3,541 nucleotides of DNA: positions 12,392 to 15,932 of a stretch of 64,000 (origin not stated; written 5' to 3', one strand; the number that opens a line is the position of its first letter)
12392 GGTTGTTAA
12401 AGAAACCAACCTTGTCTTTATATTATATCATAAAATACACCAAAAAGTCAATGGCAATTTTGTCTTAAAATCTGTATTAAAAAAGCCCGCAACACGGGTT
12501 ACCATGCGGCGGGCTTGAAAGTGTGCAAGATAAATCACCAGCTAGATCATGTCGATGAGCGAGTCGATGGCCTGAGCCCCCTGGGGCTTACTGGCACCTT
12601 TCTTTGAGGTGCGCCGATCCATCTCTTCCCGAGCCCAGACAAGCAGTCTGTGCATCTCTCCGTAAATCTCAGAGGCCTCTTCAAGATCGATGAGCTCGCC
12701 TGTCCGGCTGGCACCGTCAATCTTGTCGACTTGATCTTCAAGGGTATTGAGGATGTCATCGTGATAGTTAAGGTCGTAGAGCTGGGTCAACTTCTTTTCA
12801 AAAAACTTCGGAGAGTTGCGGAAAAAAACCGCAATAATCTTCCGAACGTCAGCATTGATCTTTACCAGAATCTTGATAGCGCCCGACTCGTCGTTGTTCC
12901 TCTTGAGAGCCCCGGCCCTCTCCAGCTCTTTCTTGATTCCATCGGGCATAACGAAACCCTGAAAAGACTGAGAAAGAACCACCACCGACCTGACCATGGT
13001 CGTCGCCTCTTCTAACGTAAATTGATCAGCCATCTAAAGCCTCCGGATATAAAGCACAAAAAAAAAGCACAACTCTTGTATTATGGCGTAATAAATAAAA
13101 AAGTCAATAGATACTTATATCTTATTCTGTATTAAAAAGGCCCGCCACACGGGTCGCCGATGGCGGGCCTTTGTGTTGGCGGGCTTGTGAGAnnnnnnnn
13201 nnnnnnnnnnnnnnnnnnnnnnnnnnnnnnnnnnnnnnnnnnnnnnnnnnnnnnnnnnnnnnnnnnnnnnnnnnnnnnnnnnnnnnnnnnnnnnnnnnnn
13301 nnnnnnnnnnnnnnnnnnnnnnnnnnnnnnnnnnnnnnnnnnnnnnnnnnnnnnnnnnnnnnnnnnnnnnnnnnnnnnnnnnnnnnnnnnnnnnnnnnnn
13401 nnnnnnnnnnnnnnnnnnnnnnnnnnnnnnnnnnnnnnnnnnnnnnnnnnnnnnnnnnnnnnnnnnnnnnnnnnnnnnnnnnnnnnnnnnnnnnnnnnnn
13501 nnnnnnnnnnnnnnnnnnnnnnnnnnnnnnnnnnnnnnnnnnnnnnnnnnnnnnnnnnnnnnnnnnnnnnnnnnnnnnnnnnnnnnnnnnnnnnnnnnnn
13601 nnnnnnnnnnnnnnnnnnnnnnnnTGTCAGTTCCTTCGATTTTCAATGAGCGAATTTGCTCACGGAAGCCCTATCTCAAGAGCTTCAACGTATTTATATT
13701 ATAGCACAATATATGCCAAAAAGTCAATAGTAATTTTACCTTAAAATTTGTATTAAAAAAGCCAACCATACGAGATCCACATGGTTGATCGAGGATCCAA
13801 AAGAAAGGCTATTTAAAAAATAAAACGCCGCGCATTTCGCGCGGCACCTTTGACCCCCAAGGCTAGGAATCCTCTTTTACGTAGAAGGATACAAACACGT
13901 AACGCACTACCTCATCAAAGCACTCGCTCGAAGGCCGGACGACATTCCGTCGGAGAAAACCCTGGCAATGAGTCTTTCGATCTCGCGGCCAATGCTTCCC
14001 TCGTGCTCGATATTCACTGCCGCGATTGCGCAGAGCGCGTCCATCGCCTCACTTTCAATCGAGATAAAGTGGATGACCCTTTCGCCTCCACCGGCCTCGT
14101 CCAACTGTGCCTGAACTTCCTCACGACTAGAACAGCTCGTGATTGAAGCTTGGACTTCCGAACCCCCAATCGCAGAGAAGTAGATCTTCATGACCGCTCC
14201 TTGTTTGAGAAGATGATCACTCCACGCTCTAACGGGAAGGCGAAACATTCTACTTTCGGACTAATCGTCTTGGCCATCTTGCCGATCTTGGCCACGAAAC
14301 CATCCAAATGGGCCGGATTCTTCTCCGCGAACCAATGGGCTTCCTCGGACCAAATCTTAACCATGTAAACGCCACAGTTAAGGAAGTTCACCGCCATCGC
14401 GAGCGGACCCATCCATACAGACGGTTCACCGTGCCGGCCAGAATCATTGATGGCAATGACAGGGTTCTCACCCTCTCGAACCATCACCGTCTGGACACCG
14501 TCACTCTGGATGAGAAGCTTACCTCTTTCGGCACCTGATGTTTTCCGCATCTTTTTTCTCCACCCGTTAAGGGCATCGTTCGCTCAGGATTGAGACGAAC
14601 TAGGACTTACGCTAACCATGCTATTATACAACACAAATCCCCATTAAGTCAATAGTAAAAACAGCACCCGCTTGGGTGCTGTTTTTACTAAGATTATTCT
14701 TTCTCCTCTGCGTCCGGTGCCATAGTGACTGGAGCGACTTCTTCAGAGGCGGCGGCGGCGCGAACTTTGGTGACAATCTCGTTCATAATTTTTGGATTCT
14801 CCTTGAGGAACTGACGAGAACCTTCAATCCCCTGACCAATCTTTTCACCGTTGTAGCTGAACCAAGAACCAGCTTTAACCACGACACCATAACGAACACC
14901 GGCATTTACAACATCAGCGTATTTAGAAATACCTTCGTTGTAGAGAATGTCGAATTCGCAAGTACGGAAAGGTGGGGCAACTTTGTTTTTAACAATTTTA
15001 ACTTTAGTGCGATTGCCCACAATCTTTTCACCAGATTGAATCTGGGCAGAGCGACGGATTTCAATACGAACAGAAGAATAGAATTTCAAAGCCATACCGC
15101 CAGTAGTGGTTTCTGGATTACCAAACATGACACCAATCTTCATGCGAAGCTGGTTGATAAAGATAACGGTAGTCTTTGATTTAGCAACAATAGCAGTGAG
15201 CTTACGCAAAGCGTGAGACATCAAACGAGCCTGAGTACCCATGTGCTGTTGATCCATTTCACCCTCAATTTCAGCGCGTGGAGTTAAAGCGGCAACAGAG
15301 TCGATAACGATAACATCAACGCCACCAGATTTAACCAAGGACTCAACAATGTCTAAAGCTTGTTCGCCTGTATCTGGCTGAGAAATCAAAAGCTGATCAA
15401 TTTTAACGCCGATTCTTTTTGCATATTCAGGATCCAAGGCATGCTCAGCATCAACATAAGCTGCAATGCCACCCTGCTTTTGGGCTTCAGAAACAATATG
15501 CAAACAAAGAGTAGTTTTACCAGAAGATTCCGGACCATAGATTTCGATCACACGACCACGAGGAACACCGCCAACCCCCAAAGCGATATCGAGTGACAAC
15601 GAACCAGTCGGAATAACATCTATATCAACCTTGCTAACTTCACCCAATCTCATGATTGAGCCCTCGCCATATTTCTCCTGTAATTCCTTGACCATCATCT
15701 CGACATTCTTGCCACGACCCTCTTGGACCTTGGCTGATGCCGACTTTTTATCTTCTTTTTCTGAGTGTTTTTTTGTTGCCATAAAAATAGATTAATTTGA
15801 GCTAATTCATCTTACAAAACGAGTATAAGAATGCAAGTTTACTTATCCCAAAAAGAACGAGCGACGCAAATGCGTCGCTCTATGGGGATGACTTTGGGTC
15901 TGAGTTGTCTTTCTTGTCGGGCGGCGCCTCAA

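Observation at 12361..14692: Array of small, individually transcribed genes beside recA built from duplicated terminator-promoter junction modules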

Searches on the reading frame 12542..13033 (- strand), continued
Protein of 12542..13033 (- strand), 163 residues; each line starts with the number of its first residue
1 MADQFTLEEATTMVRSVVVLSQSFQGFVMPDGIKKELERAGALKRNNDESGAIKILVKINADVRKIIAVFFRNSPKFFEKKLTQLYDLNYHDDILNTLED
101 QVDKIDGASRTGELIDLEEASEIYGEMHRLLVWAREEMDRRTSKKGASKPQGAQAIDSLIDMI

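Call 106: fold_search(model_id=the predicted structure, library=pdb)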
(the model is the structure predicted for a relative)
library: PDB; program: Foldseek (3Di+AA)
matches with E <= 10: 35; with E <= 0.001: 0
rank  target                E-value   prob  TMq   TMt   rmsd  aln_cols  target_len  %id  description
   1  9lm7_A                2.1e+00  0.08  0.22  0.12  16.9       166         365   18  Crystal structrue of bvFP-Pr1-88.4 (released 2026-01-28)
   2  9k89_0                2.7e+00  0.11  0.27  0.19  16.5       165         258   13  Cryo-EM structure of designed zinc-induced icosahedron Cage-i53-Zn1-HEHE-6 (released 2025-10-29)
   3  7blq_A                2.7e+00  0.10  0.25  0.15  16.4       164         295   14  Vps26 dimer region of the fungal membrane-assembled retromer:Grd19 complex. (released 2021-03-03)
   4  9lm7_B                2.7e+00  0.08  0.22  0.12  17.0       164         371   15  Crystal structrue of bvFP-Pr1-88.4 (released 2026-01-28)
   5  9lm8                  2.9e+00  0.08  0.22  0.12  17.1       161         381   18  Crystal structure of bvFP-Pfr21 (released 2026-01-28)
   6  5iz2_A                3.6e+00  0.14  0.24  0.31  11.6       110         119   17  Crystal structure of the N. clavipes spidroin NTD at pH 6.5 (released 2016-07-27)
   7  9ftd_MODEL_1_A        3.6e+00  0.13  0.32  0.24  13.3       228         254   10  Solution structure of BmSA1, the major surface antigen from Babesia microti (released 2025-05-14)
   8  6iv0_B                3.6e+00  0.12  0.35  0.23  19.6       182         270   13  Crystal structure of a bacterial Bestrophin homolog from Klebsiella pneumoniae with a mutation I180A (released 2019-11-13)
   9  9k81_A                4.6e+00  0.07  0.24  0.24  16.6       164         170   19  Cryo-EM structure of designed zinc-induced filament Fiber-n7-Zn1-HEHE-74 (released 2025-10-29)
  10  4tql_B                4.6e+00  0.05  0.19  0.14  25.1       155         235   16  Computationally designed three helix bundle (released 2014-10-15)
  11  8vow_A                5.7e+00  0.02  0.15  0.06  21.2       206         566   10  Cryo-EM structure of the ABC transporter PCAT1 cysteine-free core bound with MgATP and Vi (released 2024-10-30)
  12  9s9k_A                6.0e+00  0.11  0.28  0.26  15.4       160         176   15  S. islandicus CdvB (semi open) (released 2026-01-28)
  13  7jh6_A                6.0e+00  0.08  0.29  0.28  20.3       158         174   14  De novo designed two-domain di-Zn(II) and porphyrin-binding protein (released 2020-12-09)
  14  9a72_A                6.7e+00  0.06  0.27  0.16  26.1       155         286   14  Integrative model of YFMS-CHEW by crosslinking MS and deep learning (released 2024-09-18)
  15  9deh_A                6.7e+00  0.05  0.26  0.27  18.4       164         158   19  The designed serine hydrolase known as win31 (released 2025-02-19)
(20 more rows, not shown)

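Call 115: find_encoding_contigs(protein=P0021, flank=7000, max_places=3)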
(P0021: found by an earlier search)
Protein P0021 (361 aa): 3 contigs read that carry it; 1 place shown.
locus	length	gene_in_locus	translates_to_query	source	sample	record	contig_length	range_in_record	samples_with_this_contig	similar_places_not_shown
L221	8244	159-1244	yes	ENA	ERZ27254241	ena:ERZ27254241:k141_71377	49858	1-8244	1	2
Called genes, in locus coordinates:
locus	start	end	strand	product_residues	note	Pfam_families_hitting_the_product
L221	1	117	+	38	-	?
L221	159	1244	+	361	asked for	PF00154:RecA_N, PF08423:Rad51, PF06745:ATPase (faint), PF27531:MT3502_N (weak), PF01637:ATPase_2 (weak), PF21096:RecA_C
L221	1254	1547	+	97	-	-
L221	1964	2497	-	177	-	PF00436:SSB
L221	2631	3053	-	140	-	PF01250:Ribosomal_S6 (faint)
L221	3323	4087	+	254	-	-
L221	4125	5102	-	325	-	-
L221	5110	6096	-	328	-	PF01926:MMR_HSR1, PF02421:FeoB_N, PF06071:YchF-GTPase_C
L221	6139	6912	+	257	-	PF00702:Hydrolase (faint), PF08282:Hydrolase_3, PF03332:PMM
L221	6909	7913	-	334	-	PF00579:tRNA-synt_1b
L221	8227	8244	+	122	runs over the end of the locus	-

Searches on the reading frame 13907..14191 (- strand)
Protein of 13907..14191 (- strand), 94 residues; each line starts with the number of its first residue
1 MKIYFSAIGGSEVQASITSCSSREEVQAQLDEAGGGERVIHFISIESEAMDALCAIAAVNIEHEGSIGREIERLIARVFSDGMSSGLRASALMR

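Call 9: search_protein_families(library=pfam, proteins=[window:13907-14191:-], max_evalue=1)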
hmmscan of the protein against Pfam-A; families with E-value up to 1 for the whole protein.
window:13907-14191:- (94 aa): 1 family
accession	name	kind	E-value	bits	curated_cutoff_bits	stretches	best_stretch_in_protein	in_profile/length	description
PF18325.7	Fas_alpha_ACP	-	0.043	14.6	30.6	1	48-91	64-105/162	Fatty acid synthase subunit alpha Acyl carrier domain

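Call 10: search_protein_families(library=phrogs, proteins=[window:13907-14191:-], max_evalue=0.1)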
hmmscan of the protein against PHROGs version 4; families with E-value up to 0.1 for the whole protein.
window:13907-14191:- (94 aa): 0 families

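Call 15: search_protein_families(library=padloc, proteins=[window:13907-14191:-], max_evalue=0.1)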
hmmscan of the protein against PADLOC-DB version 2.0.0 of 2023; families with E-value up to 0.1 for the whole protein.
window:13907-14191:- (94 aa): 0 families

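Call 16: search_protein_families(library=ncbifam, proteins=[window:13907-14191:-], max_evalue=0.1)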
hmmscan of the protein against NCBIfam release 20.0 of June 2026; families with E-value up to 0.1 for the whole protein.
window:13907-14191:- (94 aa): 0 families

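Call 77: search_dna_similar(query=window:13907-14191:-, collection=phages, mode=protein, max_evalue=0.01, max_rows=5)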
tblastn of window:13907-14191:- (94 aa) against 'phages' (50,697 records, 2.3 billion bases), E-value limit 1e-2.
No match.

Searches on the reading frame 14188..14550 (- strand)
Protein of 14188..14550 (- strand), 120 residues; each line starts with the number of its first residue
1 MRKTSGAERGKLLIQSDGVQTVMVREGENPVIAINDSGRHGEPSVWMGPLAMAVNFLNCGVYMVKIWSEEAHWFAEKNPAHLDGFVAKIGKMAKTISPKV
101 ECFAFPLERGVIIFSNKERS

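Call 9: search_protein_families(library=pfam, proteins=[window:14188-14550:-], max_evalue=1)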
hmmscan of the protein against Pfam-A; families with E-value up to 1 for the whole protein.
window:14188-14550:- (120 aa): 0 families

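Call 10: search_protein_families(library=phrogs, proteins=[window:14188-14550:-], max_evalue=0.1)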
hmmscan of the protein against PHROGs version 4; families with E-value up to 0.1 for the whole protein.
window:14188-14550:- (120 aa): 0 families

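Call 15: search_protein_families(library=padloc, proteins=[window:14188-14550:-], max_evalue=0.1)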
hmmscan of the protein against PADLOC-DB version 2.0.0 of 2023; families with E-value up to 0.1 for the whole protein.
window:14188-14550:- (120 aa): 0 families

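Call 16: search_protein_families(library=ncbifam, proteins=[window:14188-14550:-], max_evalue=0.1)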
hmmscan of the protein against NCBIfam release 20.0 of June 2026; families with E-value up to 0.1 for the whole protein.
window:14188-14550:- (120 aa): 0 families

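Call 25: find_homologous_proteins(query=window:14188-14550:-, max_evalue=0.01)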
Query window:14188-14550:- (120 aa): 1 proteins with E <= 0.01 among 8 candidates.
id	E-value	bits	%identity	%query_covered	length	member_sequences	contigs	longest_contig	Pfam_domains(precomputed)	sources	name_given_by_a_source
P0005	2.4e-75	268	100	100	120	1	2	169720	-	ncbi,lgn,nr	ncbi:MAG: hypothetical protein KBC81_00280 [Candidatus Pacebacteria bacterium]|nr:hypothetical prote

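Call 101: search_dna_similar(query=window:14188-14550:-, collection=phages, mode=protein, max_evalue=0.01, max_rows=5)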
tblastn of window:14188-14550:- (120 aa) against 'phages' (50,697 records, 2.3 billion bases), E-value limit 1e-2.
No match.

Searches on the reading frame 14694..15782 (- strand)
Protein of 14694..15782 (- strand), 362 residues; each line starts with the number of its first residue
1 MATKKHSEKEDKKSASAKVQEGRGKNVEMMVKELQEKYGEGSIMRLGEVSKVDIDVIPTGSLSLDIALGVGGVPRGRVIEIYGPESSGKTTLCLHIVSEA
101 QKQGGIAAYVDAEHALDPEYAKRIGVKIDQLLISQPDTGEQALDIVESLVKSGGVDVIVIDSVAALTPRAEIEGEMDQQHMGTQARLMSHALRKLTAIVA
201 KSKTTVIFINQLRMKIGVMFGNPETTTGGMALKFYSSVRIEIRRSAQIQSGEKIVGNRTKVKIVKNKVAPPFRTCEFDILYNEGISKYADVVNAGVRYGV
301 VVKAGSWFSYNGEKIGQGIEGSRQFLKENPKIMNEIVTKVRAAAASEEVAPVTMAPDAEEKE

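Call 17: find_related_loci(query=window:14694-15782:-, collection=genome_contigs, flank=10000)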
Query window:14694-15782:- (362 aa) in genome_contigs; peptide patterns used: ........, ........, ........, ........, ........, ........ (x = any residue, [..] = any of these).
600 stretches matched a pattern (row limit reached: there are more); 600 encode a relative of the query (tblastn E <= 1e-3); the best 80 are kept; 80 distinct loci.
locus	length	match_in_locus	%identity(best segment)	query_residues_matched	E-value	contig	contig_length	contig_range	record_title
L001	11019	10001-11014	75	1-337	5e-170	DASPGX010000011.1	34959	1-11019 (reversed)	MAG TPA_asm: Candidatus Paceibacterota bacterium isolate SMAG_U16462 k141_851376, whole genome shotgun sequence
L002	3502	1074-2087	64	9-346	6e-156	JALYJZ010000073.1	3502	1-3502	MAG: bacterium isolate CAM bin17 SD1483_NODE_1081_length_3502_cov_1.019852, whole genome shotgun sequence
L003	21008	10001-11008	63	11-347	1e-148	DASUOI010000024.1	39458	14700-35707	MAG TPA_asm: Candidatus Saccharimonadales bacterium isolate SMAG_U1624 k141_157688, whole genome shotgun sequence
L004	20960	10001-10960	65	20-340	7e-148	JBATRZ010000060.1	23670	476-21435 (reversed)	MAG: Candidatus Saccharimonadales bacterium isolate MFD10470_ilm_asm_bin33 k127_87042, whole genome shotgun sequence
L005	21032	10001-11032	62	1-347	1e-147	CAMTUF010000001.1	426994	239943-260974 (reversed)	MAG: uncultured bacterium isolate G04_MAG_00029 genome assembly, contig: G04_MAG_00029_000000000002, whole genome shotgu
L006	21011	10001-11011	63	4-341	3e-147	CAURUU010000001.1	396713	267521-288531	MAG TPA_asm: uncultured Candidatus Saccharibacteria bacterium isolate ERR9969226_bin.1_MetaWRAP_v1.3_MAG genome assembly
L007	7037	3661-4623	67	17-336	2e-147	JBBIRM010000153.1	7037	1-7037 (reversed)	MAG: Deltaproteobacteria bacterium isolate SIF170217_bin_35 NODE_10079_length_7037_cov_4.798768, whole genome shotgun se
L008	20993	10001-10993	63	5-336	3e-147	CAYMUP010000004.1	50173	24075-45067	MAG TPA_asm: uncultured Candidatus Saccharibacteria bacterium isolate SRP286056_co1_462 genome assembly, contig: NODE_67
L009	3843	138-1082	73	22-336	2e-151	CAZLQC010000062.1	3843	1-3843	MAG TPA_asm: uncultured Bdellovibrionales bacterium isolate SRP286056_co1_457 genome assembly, contig: NODE_37483_length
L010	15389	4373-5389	63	10-347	1e-146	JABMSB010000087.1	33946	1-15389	MAG: Candidatus Omnitrophota bacterium isolate bin.291 k141_6018674, whole genome shotgun sequence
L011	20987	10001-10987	63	12-340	8e-147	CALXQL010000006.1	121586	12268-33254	MAG: uncultured Alphaproteobacteria bacterium isolate E19__bin253 genome assembly, contig: E19__k127_8262660, whole geno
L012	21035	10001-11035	62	3-348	2e-146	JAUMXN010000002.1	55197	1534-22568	MAG: Candidatus Saccharibacteria bacterium isolate S16M_St_27 NODE_52_length_55197_cov_7.481484, whole genome shotgun se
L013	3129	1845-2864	60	1-341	1e-152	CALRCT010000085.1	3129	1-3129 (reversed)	MAG: uncultured Candidatus Saccharimonas sp. isolate RH-23may17-261 genome assembly, contig: RH-23may17-C295530, whole g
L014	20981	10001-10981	63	20-347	4e-146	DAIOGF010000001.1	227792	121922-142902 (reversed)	MAG TPA_asm: Candidatus Saccharibacteria bacterium isolate CTOTU22708 NODE_2_length_227792_cov_12.179453, whole genome s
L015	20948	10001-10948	65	32-348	1e-145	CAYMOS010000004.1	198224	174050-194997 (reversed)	MAG TPA_asm: uncultured Candidatus Saccharibacteria bacterium isolate SRP199154_co1_50 genome assembly, contig: NODE_17_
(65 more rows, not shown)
